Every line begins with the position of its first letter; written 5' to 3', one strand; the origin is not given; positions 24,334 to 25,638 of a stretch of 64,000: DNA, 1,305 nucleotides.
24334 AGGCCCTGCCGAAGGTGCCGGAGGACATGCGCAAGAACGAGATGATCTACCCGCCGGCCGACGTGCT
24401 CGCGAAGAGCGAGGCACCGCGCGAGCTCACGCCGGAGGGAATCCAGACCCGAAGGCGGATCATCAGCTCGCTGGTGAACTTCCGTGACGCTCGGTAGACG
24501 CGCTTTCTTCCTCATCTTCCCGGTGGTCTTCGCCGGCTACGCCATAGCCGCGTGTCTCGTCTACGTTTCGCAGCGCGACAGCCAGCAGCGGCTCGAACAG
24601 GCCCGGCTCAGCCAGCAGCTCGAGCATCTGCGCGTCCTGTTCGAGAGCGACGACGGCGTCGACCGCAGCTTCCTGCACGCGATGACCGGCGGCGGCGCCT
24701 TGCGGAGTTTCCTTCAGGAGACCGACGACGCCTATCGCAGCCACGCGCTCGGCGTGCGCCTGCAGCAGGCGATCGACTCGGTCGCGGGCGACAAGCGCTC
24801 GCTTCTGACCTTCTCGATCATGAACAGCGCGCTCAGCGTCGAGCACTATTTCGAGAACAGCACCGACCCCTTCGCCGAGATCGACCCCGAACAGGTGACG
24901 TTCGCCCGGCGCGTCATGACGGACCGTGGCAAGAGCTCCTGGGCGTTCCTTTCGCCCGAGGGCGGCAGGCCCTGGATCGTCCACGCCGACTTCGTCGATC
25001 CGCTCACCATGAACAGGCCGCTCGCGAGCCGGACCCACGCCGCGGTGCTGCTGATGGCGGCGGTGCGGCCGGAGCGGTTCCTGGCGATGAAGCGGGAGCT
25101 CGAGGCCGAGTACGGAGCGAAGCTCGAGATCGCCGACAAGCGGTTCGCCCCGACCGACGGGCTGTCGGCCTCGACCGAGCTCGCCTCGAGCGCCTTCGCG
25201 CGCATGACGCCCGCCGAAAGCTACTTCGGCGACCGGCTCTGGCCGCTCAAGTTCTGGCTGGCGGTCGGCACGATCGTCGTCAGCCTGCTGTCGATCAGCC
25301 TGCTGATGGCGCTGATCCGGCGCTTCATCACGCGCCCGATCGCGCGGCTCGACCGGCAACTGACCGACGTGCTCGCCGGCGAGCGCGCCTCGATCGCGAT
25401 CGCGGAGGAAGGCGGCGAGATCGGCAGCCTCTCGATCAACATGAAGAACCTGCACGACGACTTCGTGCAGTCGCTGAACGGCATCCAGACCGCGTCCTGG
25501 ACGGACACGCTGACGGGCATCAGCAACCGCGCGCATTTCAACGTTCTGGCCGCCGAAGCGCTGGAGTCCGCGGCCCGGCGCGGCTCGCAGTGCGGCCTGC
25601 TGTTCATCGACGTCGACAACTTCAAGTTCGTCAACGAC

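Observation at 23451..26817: NspS/MbaA-like module: a PotD-family periplasmic binding protein gene overlapping a membrane SGDEF-EAL protein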

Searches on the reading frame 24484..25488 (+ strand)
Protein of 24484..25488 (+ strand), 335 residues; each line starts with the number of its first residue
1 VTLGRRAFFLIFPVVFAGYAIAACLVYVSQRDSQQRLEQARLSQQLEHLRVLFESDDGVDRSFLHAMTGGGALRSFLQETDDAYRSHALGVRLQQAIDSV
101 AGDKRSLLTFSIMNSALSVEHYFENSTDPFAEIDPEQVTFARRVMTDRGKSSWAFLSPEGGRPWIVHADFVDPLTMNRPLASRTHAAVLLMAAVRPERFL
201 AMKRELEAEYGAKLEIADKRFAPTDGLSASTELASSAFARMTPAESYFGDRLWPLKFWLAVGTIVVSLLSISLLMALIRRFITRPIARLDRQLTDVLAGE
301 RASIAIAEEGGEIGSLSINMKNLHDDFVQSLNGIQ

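Call 11: find_homologous_proteins(query=window:24484-25488:+, max_evalue=0.001)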
Query seq(335 aa) (335 aa): 7 proteins with E <= 0.001 among 6469 candidates.
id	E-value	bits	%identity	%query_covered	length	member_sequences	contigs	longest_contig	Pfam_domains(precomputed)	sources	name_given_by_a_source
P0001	6.6e-95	336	50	100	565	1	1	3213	PF00990.27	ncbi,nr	ncbi:MAG TPA: diguanylate cyclase, partial [Sphingomicrobium sp.]|nr:diguanylate cyclase [Sphingomic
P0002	1.2e-84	302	47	100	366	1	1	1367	-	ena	-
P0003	9.1e-72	260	43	91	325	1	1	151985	-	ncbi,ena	-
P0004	1.7e-56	210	37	100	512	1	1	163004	PF00990.27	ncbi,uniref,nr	ncbi:GGDEF domain-containing protein [Aureimonas leprariae]|uniref:diguanylate cyclase n=1 Tax=Plant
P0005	1.2e-55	207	43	80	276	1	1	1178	-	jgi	-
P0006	6.6e-51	192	45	61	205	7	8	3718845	-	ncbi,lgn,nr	ncbi:hypothetical protein FB001_11647 [Ensifer sp. SEMIA 135]|nr:hypothetical protein [Sinorhizobium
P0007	7.9e-47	178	34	97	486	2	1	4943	PF00672.31,PF00990.27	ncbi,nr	ncbi:MAG: diguanylate cyclase, partial [Oceanospirillales bacterium]|nr:diguanylate cyclase [Oceanos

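Call 23: find_related_loci(query=A2, collection=genome_contigs, flank=5000)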
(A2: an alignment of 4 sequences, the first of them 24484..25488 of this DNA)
Query A2 (335 aa) in genome_contigs; peptide patterns used: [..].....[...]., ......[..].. (x = any residue, [..] = any of these).
154 stretches matched a pattern; 104 encode a relative of the query (tblastn E <= 1e-3); the best 80 are kept; 80 distinct loci.
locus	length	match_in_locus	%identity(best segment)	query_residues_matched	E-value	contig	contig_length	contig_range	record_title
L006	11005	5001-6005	80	1-335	4e-178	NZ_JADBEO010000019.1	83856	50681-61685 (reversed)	Chelatococcus sambhunathii strain S14 NODE_19_length_83856_cov_18.3542_ID_3817, whole genome shotgun sequence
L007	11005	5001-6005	50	1-335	3e-106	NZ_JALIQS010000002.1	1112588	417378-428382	Shinella sp. CPCC 101442 Scaffold2, whole genome shotgun sequence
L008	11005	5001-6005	50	1-335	6e-106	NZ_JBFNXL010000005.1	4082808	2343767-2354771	Shinella sp. S4-D37 000000F, whole genome shotgun sequence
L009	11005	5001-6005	50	1-335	2e-105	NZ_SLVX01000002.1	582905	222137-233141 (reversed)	Shinella granuli strain DSM 18401 Ga0310514_102, whole genome shotgun sequence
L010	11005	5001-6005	49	1-335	4e-105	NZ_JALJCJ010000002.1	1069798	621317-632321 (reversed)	Shinella curvata strain C3 NODE_2_length_1069798_cov_310.876218, whole genome shotgun sequence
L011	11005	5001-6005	49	1-335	2e-104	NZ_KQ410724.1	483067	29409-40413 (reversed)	Shinella sp. SUS2 scf_44948_2, whole genome shotgun sequence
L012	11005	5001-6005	49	1-335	1e-104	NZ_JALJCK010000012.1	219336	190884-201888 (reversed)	Shinella yambaruensis strain DSM 18801 NODE_12_length_219336_cov_200.607834, whole genome shotgun sequence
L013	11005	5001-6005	48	1-335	7e-104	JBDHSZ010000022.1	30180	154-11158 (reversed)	MAG: Shinella sp. isolate AS-MESO-3CA.350 NODE_6317_length_30180_cov_4.825333, whole genome shotgun sequence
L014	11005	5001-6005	50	1-335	1e-103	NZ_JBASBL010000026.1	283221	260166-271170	MAG: Shinella sp. isolate MFD12221_ilm_asm_bin12 k127_14279, whole genome shotgun sequence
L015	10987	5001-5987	49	2-330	1e-102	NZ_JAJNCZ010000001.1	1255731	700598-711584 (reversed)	Rhizobium sp. GN54 contig1, whole genome shotgun sequence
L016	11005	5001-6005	49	1-335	2e-102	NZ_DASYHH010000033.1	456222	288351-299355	MAG: Shinella sp. isolate SMAG_U4235 k141_22363, whole genome shotgun sequence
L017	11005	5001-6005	48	1-335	2e-101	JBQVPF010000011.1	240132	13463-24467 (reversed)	MAG: Shinella sp. isolate NL0208PS_1 k141_119092_length_240132_cov_13.9987, whole genome shotgun sequence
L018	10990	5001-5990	48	2-331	3e-101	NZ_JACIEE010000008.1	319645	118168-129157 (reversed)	Mycoplana azooxidifex strain DSM 100211 Ga0373257_08, whole genome shotgun sequence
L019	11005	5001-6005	48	1-335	2e-100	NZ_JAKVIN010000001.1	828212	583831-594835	Shinella sedimenti strain B3.7 NODE_1_length_828212_cov_219.582124, whole genome shotgun sequence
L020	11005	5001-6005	48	1-335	2e-100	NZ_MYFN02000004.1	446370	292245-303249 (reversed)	Shinella sumterensis strain MEC087 scaffold_3, whole genome shotgun sequence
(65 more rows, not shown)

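Call 36: search_protein_representatives(alignment_id=A1)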
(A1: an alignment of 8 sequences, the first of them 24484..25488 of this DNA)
Query: 8 sequences, 486 profile positions. Proteins with E-value up to 0.001 (for the whole library): 509629; up to 1e-10: 320974; up to 1e-30: 820. The best 150 are listed.
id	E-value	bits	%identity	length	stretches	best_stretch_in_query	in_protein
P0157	9.4e-178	608.5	-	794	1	1-483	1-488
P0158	5.8e-161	553.1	-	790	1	1-483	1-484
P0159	1.1e-159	549.0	-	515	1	1-484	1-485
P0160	2.3e-156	538.0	-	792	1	1-484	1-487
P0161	4.5e-154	530.4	-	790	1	1-482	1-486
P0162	8.3e-154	529.5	-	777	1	1-484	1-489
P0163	1.1e-152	525.9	-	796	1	1-483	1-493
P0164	2.7e-145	501.4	-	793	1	1-484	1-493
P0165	4.8e-144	497.3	-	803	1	1-484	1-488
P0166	4.1e-141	487.7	-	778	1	1-482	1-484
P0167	1.3e-140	486.1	-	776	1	1-483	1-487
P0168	1.5e-139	482.6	-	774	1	1-484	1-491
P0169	8.3e-131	453.7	-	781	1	1-483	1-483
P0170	4.7e-127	441.3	-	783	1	1-483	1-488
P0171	9.4e-124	430.4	-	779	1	1-484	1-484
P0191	1.8e-96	340.4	-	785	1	1-483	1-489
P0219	2.7e-60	221.1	-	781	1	1-481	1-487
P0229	1.9e-47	178.8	-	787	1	1-482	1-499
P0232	2.3e-46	175.2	-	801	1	1-470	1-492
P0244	2.8e-44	168.3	-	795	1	1-482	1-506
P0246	6.2e-44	167.2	-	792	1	1-482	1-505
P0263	4.1e-42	161.2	-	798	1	1-482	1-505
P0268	1.2e-41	159.7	-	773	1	1-480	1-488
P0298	8.6e-40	153.5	-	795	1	1-483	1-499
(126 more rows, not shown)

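Call 38: list_cluster_members(proteins=[P0263, P0246, P0229, P0244, P0298, P0268, P0191, P0162, P0219, P0232])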
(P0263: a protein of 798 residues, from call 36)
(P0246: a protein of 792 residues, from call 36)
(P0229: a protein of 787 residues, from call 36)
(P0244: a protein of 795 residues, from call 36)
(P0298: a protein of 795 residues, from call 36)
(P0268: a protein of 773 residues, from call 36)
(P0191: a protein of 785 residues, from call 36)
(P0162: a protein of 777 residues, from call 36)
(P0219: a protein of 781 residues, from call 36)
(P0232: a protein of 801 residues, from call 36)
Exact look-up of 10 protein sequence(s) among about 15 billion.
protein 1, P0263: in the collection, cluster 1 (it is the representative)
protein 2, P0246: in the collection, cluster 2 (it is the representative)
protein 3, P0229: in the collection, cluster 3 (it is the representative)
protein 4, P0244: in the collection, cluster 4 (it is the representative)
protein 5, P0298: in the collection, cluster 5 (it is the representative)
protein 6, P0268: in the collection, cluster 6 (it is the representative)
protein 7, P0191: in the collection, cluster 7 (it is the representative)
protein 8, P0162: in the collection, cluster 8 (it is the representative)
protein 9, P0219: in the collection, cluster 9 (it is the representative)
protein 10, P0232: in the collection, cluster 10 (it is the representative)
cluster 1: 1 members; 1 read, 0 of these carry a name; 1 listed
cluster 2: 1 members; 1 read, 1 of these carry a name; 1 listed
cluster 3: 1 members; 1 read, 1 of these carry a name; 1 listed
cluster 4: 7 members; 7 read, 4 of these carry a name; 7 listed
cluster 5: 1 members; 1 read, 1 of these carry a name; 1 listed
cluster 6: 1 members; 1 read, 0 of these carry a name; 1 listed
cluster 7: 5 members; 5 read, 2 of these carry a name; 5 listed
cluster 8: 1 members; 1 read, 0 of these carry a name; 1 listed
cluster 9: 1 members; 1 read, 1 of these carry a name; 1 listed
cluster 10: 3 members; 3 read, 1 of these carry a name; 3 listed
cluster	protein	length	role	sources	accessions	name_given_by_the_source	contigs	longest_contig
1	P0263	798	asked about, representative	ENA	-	-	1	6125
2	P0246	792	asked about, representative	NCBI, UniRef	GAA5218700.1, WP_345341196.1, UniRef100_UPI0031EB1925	hypothetical protein GCM10025776_31170 [Corallincola platygyrae] | putative bifunctional diguanylate cyclase/phosphodiesterase n=1 Tax=Corallincola ...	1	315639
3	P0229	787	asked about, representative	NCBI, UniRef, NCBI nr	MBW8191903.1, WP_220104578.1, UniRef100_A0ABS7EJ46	EAL domain-containing protein [Neiella marina] | EAL domain-containing protein n=1 Tax=Neiella holothuriorum TaxID=2870530 ... | GGDEF domain-containing phosphodiesterase [Neiella holothuriorum]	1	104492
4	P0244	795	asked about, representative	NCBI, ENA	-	-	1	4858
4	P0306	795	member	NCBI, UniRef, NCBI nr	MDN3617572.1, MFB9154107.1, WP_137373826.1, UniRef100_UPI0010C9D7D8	putative bifunctional diguanylate cyclase/phosphodiesterase [Vibrio gallaecicus] | putative bifunctional diguanylate cyclase/phosphodiesterase n=1 Tax=Vibrio gallaecicus ... | GGDEF domain-containing phosphodiesterase [Vibrio gallaecicus]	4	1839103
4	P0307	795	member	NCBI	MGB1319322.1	MAG: putative bifunctional diguanylate cyclase/phosphodiesterase [Vibrio gallaecicus]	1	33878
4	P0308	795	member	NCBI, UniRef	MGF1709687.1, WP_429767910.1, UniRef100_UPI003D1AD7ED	EAL domain-containing protein [Vibrio kagoshimensis] | putative bifunctional diguanylate cyclase/phosphodiesterase n=1 Tax=Vibrio kagoshimensis ...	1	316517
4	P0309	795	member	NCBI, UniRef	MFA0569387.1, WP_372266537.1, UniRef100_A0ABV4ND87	putative bifunctional diguanylate cyclase/phosphodiesterase [Vibrio gallaecicus] | Bifunctional diguanylate cyclase/phosphodiesterase n=1 Tax=Vibrio gallaecicus ...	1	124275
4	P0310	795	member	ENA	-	-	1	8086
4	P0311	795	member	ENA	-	-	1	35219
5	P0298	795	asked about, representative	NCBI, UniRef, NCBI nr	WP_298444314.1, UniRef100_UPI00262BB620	EAL domain-containing protein [uncultured Ferrimonas sp.] | putative bifunctional diguanylate cyclase/phosphodiesterase n=1 Tax=uncultured Ferrimonas ...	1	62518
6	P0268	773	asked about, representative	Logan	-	-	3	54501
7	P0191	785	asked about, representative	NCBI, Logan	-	-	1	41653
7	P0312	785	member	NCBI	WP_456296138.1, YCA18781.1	EAL domain-containing protein [Vibrio sp. AK197]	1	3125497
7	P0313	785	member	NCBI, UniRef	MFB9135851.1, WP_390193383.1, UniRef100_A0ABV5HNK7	putative bifunctional diguanylate cyclase/phosphodiesterase [Vibrio olivae] | Bifunctional diguanylate cyclase/phosphodiesterase n=1 Tax=Vibrio olivae TaxID=1243002 ...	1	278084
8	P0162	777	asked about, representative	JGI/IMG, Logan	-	-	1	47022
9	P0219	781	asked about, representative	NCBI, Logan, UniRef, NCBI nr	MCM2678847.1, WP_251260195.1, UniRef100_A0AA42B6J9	putative bifunctional diguanylate cyclase/phosphodiesterase [Echinimonas agarilytica] | EAL domain-containing protein n=1 Tax=Echinimonas agarilytica TaxID=1215918 ... | EAL domain-containing protein [Echinimonas agarilytica]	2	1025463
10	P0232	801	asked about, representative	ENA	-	-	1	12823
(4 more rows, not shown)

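Call 39: find_encoding_contigs(protein=P0191, flank=4000, max_places=2)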
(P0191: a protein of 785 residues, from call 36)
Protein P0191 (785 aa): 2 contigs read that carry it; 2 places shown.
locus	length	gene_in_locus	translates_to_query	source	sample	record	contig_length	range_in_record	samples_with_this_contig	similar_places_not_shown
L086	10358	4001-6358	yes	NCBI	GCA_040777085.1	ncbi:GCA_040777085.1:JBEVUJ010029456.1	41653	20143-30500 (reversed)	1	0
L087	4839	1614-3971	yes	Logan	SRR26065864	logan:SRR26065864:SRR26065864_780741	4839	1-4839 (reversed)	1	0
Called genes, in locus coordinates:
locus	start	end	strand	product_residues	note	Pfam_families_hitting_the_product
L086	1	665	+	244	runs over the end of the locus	PF13512:TPR_18, PF13525:YfiO, PF13174:TPR_6 (faint)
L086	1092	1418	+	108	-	PF02482:Ribosomal_S30AE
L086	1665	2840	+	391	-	PF01817:CM_2, PF00800:PDT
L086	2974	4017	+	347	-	PF01547:SBP_bac_1, PF13416:SBP_bac_8, PF13343:SBP_bac_6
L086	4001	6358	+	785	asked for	PF00990:GGDEF, PF00563:EAL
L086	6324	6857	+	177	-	PF01931:NTPase_I-T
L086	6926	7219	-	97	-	PF01371:Trp_repressor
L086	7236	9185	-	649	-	PF14718:SLT_L, PF01464:SLT, PF27553:SLT_superhelical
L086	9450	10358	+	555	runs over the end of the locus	PF00005:ABC_tran, PF01926:MMR_HSR1 (faint), PF02463:SMC_N (faint), PF13304:AAA_21 (faint), PF12848:ABC_tran_Xtn, PF00005:ABC_tran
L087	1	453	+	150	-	?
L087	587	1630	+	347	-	PF01547:SBP_bac_1, PF13416:SBP_bac_8, PF13343:SBP_bac_6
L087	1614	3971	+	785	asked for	PF00990:GGDEF, PF00563:EAL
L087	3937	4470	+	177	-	PF01931:NTPase_I-T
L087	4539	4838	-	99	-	?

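Call 40: find_encoding_contigs(protein=P0244, flank=4000, max_places=2)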
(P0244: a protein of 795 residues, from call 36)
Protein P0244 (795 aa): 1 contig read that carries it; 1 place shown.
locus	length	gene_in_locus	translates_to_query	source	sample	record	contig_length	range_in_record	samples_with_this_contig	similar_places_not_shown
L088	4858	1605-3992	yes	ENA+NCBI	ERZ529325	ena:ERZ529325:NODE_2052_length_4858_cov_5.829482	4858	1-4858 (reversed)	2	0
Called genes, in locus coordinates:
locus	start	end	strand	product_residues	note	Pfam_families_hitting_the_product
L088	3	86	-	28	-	?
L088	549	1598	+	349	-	PF01547:SBP_bac_1 (weak), PF13416:SBP_bac_8, PF13343:SBP_bac_6 (weak)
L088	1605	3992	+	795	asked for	PF00990:GGDEF, PF00563:EAL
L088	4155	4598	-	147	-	PF00989:PAS (weak), PF08448:PAS_4 (faint)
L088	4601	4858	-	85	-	?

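Call 65: predict_structure(alignment_id=A1)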
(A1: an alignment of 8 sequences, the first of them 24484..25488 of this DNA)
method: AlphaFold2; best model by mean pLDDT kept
length: 335 residues; sequences in the alignment: 8
mean_pLDDT: 83.8   pTM: 0.68
mean pLDDT of the five models: 83.8, 81.3, 81.1, 80.6, 80.1
residues with pLDDT >= 90: 115; 70-90: 180; 50-70: 34; < 50: 6
segments of 3 or more residues with pLDDT < 50: 307-310
pLDDT, mean of each block of 10 residues (from residue 1): 74 88 92 92 96 87 85 89 87 86 75 90 83 89 80 85 89 87 85 91 95 91 87 92 90 90 89 84 75 75 52 58 71 57
secondary structure, 60 per line:
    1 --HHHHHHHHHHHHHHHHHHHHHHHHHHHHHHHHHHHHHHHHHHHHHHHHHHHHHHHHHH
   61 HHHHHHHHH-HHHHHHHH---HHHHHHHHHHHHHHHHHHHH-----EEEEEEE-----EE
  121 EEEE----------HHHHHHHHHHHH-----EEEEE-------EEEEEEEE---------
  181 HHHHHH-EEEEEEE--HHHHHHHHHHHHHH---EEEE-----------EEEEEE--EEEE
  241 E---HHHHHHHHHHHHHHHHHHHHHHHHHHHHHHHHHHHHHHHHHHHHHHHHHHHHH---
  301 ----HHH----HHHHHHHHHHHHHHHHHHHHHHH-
elements in order: H3-69 H71-78 H82-101 E107-113 E119-124 H135-146 E152-156 E164-171 H181-186 E188-194 H197-210 E214-217 E229-234 E237-241 H245-297 H312-334

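Call 69: fold_search(model_id=the predicted structure, library=pdb)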
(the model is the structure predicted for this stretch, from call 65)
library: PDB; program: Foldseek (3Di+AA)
matches with E <= 10: 451; with E <= 0.001: 4
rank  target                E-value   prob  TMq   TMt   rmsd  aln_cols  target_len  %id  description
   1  9a5d_A                1.8e-05  1.00  0.29  0.18  11.5       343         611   12  Integrative model of WALK-YYCH by crosslinking MS and deep learning (released 2024-09-18)
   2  9a65_B                4.4e-04  1.00  0.53  0.31   8.0       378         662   12  Integrative model of YVAQ-MCPB by crosslinking MS and deep learning (released 2024-09-18)
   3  9a69_B                8.4e-04  1.00  0.50  0.30   7.6       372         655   12  Integrative model of MCPB-MCPC by crosslinking MS and deep learning (released 2024-09-18)
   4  3e4o_A                1.0e-03  1.00  0.32  0.38   8.1       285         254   12  Crystal structure of succinate bound state DctB (released 2008-10-21)
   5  9hvj                  1.3e-03  1.00  0.33  0.38   6.8       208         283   13  Ligand binding domain of Roseburia intestinalis L1-82 uracil chemoreceptor (dCache) in complex with uracil and acetate (released 2025-03-12)
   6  4jgr_B                1.8e-03  1.00  0.34  0.49   6.4       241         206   14  The crystal structure of sporulation kinase D mutant sensor domain, R131A, from Bacillus subtilis subsp at 2.4A resolu (released 2013-05-15)
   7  4jgo_B                4.1e-03  1.00  0.36  0.51   6.2       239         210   13  The crystal structure of sporulation kinase d sensor domain from Bacillus subtilis subsp. (released 2013-05-15)
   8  3e4p_B                5.1e-03  0.99  0.35  0.43  10.0       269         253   11  Crystal structure of malonate occupied DctB (released 2008-10-21)
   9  4jgq_B                6.9e-03  0.99  0.34  0.50   6.5       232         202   12  The crystal structure of sporulation kinase D mutant sensor domain, r131a, from Bacillus subtilis subsp in co-crystall (released 2013-05-15)
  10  2zbb_A                6.9e-03  0.96  0.31  0.38   7.4       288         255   12  P43 crystal of DctBp (released 2008-11-18)
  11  5wbf_A                7.3e-03  0.80  0.25  0.30  10.9       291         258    9  Double CACHE (dCACHE) sensing domain of TlpC chemoreceptor from Helicobacter pylori (released 2017-11-08)
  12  5wbf_C                7.3e-03  0.80  0.25  0.30  11.0       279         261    8  Double CACHE (dCACHE) sensing domain of TlpC chemoreceptor from Helicobacter pylori (released 2017-11-08)
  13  4jgp_B                8.7e-03  0.99  0.34  0.50   6.4       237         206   13  The crystal structure of sporulation kinase D sensor domain from Bacillus subtilis subsp in complex with pyruvate at 2 (released 2013-05-15)
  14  8w7p_A                1.0e-02  1.00  0.37  0.47   5.2       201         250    8  Extracellular domain of a sensor histidine kinase (released 2024-01-10)
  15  7jl6_B                1.2e-02  0.99  0.18  0.55   4.7        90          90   13  Heme binding to SrrB PAS domain plays a role in redox regulation of S. aureus SrrAB two-component system (released 2021-08-04)
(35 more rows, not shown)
